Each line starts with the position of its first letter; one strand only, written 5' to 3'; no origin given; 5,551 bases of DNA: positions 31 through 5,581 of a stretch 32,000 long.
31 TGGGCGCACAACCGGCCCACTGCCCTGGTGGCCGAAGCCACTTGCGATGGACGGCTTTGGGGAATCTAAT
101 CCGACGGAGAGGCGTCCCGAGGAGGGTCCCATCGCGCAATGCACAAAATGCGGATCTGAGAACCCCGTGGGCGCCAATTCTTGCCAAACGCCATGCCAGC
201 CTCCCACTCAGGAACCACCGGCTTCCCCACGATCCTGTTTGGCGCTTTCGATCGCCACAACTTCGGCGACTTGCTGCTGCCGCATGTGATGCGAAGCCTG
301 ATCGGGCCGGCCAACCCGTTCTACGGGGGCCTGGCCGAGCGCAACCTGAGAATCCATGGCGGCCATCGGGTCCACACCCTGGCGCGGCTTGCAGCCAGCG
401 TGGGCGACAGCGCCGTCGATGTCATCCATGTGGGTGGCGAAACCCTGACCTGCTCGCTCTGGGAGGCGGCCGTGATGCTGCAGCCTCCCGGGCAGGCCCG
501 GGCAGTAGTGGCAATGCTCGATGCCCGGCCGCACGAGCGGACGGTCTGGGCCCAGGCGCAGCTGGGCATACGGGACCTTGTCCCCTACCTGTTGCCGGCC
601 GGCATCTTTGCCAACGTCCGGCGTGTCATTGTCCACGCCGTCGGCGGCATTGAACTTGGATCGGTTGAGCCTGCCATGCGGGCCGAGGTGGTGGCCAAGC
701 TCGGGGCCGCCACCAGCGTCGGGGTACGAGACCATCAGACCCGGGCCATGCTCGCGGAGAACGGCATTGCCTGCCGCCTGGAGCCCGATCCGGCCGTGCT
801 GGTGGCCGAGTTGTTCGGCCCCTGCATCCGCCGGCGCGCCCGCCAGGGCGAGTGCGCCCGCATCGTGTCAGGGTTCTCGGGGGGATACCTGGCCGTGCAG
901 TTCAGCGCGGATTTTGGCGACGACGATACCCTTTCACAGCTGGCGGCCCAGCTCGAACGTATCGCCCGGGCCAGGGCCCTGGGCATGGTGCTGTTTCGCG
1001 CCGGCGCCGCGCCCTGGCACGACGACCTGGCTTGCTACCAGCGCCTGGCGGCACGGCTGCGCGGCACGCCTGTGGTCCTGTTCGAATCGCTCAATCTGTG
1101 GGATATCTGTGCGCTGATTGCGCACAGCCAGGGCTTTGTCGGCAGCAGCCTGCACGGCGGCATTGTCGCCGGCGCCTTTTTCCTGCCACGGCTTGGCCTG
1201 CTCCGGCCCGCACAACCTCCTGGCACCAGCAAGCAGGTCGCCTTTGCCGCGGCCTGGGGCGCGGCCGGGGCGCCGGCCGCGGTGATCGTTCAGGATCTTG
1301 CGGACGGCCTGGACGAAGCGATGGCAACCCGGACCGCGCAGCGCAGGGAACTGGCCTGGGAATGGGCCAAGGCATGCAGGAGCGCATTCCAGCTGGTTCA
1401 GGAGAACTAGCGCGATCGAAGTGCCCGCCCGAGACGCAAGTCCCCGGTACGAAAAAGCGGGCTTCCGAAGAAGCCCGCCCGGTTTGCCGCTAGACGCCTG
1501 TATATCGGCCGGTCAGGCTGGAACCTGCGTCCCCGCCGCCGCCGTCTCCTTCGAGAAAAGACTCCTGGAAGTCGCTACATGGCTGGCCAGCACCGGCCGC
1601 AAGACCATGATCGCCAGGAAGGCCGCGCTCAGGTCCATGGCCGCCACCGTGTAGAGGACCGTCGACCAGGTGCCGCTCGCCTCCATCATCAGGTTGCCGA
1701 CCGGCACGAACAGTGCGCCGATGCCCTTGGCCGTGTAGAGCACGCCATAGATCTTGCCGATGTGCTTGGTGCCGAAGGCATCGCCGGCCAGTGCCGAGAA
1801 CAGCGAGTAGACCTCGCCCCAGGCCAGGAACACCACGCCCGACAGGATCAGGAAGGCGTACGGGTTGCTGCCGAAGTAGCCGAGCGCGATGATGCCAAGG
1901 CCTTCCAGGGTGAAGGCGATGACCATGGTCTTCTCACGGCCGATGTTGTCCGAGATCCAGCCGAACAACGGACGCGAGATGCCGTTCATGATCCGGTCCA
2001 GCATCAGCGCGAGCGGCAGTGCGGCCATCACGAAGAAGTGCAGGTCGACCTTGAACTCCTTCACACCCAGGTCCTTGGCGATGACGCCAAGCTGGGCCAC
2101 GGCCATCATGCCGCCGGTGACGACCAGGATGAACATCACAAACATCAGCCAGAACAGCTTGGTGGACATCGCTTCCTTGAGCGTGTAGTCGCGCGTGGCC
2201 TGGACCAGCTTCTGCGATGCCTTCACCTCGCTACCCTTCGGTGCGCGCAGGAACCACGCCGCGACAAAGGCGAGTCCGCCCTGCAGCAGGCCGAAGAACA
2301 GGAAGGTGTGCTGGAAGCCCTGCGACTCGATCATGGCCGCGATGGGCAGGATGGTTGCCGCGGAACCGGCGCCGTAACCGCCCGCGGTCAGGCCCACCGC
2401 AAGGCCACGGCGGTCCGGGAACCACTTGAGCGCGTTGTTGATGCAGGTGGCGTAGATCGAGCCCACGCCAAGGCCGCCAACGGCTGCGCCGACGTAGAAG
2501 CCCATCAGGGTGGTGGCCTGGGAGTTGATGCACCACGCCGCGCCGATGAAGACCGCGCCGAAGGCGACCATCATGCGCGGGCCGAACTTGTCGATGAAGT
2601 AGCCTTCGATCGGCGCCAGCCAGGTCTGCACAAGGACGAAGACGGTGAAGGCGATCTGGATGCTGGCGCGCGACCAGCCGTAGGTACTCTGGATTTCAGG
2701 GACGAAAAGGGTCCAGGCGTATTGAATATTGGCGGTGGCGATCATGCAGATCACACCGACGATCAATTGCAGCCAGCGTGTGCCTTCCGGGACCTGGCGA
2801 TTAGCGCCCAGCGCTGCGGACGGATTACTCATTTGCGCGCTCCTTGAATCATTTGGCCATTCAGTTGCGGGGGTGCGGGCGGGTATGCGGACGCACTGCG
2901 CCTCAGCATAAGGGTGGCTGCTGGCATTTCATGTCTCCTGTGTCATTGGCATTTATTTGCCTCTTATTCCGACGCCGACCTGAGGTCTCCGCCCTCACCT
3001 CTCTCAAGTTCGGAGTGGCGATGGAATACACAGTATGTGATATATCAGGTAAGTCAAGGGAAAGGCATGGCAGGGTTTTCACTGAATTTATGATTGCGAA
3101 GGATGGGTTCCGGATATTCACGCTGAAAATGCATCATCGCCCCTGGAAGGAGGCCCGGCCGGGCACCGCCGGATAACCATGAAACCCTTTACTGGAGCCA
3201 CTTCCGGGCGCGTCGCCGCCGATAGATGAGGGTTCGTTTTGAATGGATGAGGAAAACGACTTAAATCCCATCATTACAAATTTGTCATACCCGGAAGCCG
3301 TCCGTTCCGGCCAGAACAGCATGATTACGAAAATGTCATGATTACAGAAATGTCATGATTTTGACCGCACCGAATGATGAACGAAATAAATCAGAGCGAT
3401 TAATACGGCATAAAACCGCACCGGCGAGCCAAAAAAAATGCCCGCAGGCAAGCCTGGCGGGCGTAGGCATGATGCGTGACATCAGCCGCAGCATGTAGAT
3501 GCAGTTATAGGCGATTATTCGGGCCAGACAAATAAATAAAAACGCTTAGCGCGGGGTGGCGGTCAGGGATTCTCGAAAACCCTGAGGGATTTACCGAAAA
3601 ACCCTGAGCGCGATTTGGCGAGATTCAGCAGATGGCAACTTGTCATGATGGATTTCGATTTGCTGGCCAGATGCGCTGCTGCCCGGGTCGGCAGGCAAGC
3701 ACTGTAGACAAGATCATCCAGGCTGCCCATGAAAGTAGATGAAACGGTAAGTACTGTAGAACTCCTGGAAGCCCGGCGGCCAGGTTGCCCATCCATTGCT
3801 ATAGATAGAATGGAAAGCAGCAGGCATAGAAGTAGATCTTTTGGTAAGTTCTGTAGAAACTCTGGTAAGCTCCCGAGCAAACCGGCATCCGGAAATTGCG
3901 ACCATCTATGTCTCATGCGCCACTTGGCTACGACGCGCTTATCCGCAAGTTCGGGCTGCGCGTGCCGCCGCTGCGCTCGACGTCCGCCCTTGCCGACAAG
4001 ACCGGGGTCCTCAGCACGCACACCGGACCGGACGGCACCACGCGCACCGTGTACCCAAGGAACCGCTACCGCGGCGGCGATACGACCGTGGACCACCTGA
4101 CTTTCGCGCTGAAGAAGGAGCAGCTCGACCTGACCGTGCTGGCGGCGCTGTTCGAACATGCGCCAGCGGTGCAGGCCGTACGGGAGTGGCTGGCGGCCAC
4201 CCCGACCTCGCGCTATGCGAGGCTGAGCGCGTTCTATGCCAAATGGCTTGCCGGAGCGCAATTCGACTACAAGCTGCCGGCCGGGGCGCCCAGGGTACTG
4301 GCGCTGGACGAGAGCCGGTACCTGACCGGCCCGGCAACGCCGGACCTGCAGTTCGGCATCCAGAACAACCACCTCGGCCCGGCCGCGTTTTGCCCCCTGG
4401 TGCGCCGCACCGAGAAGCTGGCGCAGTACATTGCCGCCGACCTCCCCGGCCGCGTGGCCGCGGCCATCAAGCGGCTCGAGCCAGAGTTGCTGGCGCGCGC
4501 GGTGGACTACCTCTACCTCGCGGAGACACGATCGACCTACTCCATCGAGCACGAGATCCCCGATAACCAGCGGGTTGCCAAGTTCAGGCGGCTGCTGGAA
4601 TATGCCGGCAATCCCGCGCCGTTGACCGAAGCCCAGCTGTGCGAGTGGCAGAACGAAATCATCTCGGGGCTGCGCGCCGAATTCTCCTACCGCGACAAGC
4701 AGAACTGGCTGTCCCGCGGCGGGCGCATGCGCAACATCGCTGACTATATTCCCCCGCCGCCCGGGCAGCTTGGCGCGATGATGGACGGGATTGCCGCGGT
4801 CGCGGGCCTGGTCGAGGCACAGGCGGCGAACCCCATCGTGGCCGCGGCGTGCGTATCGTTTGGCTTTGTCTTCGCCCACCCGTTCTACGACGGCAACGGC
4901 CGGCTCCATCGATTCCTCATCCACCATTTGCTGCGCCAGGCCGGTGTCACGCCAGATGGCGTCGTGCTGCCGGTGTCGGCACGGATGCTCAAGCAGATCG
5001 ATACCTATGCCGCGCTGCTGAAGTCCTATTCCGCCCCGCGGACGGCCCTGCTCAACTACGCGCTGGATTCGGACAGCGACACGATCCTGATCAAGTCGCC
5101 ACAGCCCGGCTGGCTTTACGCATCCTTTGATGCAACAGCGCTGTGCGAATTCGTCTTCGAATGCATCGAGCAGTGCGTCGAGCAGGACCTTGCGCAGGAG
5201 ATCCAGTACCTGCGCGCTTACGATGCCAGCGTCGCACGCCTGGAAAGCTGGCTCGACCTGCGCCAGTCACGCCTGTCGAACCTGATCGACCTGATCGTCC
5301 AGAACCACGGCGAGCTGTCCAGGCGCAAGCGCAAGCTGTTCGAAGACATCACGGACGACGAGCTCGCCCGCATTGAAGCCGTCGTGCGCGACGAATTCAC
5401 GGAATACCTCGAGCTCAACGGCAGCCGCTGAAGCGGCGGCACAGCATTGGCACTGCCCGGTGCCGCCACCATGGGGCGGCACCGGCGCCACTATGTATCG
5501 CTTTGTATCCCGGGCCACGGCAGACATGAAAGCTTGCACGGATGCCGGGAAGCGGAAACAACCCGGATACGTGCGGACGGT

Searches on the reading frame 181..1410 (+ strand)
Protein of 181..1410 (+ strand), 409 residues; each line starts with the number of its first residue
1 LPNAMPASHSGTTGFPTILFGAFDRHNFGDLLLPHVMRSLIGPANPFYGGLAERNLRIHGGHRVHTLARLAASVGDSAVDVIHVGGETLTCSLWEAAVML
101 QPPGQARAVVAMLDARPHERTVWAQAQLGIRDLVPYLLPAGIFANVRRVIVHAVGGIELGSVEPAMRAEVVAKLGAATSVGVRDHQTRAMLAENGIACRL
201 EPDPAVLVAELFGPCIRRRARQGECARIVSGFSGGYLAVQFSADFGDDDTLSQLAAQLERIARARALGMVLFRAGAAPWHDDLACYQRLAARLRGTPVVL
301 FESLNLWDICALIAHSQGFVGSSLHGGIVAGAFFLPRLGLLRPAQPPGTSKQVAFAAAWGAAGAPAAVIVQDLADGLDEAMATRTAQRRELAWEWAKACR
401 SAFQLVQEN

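Call 72: search_protein_families(library=pfam, proteins=[window:181-1410:+], max_evalue=0.00001)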
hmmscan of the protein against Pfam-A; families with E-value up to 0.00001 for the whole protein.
window:181-1410:+ (409 aa): 1 family
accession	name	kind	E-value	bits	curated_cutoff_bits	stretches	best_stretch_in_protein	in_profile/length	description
PF04230.19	PS_pyruv_trans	-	2.9e-12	47.5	25.3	1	79-333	61-269/280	Polysaccharide pyruvyl transferase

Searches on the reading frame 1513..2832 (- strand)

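Call 72: search_protein_families(library=pfam, proteins=[window:1513-2832:-], max_evalue=0.00001)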
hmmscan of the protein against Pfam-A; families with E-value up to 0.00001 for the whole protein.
window:1513-2832:- (439 aa): 1 family
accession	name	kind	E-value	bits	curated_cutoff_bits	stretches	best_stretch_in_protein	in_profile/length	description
PF07690.21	MFS_1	-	2.2e-37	129.2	33.4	2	29-270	5-250/347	Major Facilitator Superfamily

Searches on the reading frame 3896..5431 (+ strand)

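Call 72: search_protein_families(library=pfam, proteins=[window:3896-5431:+], max_evalue=0.00001)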
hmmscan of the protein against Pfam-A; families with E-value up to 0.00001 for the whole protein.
window:3896-5431:+ (511 aa): 1 family
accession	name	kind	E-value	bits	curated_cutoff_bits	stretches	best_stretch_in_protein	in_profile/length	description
PF02661.23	Fic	-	4.9e-15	56.6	24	1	242-346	1-93/93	Fic/DOC family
